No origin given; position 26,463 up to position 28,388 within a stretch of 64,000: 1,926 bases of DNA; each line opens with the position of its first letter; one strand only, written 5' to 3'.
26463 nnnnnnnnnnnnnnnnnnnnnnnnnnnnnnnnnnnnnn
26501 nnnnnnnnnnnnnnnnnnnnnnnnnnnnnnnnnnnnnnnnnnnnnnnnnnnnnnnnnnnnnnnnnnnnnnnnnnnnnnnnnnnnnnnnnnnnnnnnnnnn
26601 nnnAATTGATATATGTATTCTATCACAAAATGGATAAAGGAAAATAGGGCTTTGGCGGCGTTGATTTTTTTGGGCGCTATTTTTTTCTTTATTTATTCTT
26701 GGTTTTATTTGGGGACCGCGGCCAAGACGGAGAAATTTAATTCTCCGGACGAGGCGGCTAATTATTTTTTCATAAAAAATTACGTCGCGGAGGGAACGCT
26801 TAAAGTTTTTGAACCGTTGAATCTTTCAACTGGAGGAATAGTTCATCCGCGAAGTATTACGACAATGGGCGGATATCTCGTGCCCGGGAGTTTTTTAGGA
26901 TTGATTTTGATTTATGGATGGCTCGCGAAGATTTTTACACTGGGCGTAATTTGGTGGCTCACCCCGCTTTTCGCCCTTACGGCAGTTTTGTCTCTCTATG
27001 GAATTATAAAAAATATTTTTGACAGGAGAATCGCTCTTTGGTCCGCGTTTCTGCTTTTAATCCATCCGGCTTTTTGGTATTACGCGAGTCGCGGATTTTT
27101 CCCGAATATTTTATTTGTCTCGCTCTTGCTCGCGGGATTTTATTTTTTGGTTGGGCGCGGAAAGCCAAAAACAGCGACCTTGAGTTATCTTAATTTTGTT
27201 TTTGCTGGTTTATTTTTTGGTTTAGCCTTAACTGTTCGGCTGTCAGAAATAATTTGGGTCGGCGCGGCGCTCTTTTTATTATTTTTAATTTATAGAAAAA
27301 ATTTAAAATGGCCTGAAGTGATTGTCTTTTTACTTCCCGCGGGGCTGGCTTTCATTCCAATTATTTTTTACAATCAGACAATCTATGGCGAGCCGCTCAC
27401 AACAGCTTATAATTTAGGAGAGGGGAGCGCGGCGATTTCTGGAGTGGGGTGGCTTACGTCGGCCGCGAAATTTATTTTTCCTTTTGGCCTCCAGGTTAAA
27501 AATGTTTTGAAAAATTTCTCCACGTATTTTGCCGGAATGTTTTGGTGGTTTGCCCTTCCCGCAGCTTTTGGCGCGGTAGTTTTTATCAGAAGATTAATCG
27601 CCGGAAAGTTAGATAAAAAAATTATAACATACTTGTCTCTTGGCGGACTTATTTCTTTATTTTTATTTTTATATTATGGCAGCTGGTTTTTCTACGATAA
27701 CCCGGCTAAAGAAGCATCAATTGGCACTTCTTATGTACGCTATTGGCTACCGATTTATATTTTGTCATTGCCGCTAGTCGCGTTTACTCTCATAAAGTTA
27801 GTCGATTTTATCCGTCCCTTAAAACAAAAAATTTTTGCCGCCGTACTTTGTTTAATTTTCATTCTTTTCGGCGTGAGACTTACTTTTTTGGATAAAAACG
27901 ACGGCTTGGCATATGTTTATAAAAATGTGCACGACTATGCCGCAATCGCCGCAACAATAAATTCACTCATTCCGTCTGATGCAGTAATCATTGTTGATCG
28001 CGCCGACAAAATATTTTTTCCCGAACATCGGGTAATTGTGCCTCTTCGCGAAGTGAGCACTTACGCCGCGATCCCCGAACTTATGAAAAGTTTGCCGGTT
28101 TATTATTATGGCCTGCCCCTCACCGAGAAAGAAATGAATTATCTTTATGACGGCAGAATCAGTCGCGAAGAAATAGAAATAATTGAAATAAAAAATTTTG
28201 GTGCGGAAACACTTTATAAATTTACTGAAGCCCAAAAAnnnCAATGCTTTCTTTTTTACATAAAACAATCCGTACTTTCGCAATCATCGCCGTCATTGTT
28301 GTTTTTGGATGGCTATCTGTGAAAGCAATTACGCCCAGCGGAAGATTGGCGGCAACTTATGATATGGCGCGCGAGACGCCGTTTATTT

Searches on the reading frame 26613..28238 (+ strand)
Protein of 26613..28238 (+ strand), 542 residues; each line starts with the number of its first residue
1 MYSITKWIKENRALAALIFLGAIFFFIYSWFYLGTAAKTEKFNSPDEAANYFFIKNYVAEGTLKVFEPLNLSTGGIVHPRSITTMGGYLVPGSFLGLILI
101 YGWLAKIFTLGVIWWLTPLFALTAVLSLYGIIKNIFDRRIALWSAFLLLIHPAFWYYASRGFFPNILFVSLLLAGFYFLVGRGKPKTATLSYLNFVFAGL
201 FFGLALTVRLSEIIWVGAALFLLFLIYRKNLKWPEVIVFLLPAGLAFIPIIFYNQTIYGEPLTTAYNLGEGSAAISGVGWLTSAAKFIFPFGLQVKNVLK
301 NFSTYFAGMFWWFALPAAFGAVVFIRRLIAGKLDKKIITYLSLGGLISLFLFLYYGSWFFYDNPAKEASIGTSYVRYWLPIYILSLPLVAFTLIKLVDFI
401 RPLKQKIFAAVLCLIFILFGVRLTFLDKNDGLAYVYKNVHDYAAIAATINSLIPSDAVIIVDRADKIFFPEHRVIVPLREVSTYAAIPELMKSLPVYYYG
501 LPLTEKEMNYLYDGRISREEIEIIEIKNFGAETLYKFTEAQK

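Call 84: search_protein_families(library=pfam, proteins=[window:26613-28238:+], max_evalue=0.00001)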
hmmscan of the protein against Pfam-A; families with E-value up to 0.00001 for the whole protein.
window:26613-28238:+ (542 aa): 1 family
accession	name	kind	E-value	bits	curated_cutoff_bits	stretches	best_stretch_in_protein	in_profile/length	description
PF13231.12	PMT_2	-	2.3e-07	31.6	26.1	1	112-251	23-158/160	Dolichyl-phosphate-mannose-protein mannosyltransferase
